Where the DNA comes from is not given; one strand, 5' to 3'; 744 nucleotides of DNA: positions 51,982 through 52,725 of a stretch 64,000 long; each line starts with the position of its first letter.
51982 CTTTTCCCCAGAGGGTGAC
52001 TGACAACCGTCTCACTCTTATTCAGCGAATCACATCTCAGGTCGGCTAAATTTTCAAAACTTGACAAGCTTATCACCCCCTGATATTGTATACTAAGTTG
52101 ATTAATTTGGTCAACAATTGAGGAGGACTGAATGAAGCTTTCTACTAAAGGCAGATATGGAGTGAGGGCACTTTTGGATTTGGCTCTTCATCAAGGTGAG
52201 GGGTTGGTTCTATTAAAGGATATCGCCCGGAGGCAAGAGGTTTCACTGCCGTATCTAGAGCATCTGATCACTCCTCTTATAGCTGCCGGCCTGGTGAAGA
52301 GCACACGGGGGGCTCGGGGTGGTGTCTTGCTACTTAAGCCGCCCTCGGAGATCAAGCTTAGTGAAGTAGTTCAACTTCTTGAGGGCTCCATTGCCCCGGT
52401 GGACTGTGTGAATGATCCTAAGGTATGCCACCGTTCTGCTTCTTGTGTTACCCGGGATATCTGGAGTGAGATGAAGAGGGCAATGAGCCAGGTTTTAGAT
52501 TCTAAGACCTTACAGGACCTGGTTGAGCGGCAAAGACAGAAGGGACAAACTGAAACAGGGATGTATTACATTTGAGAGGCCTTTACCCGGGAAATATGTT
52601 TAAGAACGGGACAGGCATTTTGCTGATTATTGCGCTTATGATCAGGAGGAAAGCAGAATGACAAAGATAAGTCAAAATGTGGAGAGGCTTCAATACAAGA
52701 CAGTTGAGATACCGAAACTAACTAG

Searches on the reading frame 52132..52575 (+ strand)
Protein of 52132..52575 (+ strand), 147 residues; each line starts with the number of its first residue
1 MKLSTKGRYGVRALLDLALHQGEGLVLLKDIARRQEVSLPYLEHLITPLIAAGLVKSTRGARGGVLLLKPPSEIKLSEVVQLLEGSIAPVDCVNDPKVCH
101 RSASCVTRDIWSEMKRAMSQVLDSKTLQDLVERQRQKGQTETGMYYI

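Call 3: search_protein_families(library=pfam, proteins=[window:52132-52575:+], max_evalue=0.01)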
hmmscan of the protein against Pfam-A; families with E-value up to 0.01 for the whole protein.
window:52132-52575:+ (147 aa): 1 family
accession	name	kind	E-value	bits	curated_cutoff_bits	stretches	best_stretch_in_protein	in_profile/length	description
PF02082.26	Rrf2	-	9.1e-41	139.5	30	1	3-132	1-131/132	Iron-dependent Transcriptional regulator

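Call 4: search_protein_families(library=ncbifam, proteins=[window:52132-52575:+], max_evalue=0.01)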
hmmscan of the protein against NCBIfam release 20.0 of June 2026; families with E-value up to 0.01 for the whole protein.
window:52132-52575:+ (147 aa): 7 families
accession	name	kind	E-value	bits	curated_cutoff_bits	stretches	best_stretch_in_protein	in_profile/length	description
TIGR00738.1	rrf2_super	superfamily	2.2e-41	140.8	73.3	1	1-131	1-131/132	Rrf2 family transcriptional regulator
NF047409.1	Cys_reg_CymR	equivalog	2.4e-40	137.9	195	1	1-147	1-139/139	cysteine metabolism transcriptional regulator CymR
TIGR02010.1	IscR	equivalog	3.1e-34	117.7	207.55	1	1-135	1-134/135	Fe-S cluster assembly transcriptional regulator IscR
NF008110.0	PRK10857.1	equivalog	1.2e-27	96.7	275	1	1-134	1-133/164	Fe-S cluster assembly transcriptional regulator IscR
NF008886.0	PRK11920.1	equivalog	7.4e-19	67.9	193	1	1-136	1-136/153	iron-responsive transcriptional regulator RirA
TIGR02944.1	suf_reg_Xantho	equivalog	1.9e-18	67.1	110.65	1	8-130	9-130/130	SUF system Fe-S cluster assembly regulator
NF008240.0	PRK11014.1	equivalog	8e-16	58.4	182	1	1-134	1-131/141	nitric oxide-sensing transcriptional repressor NsrR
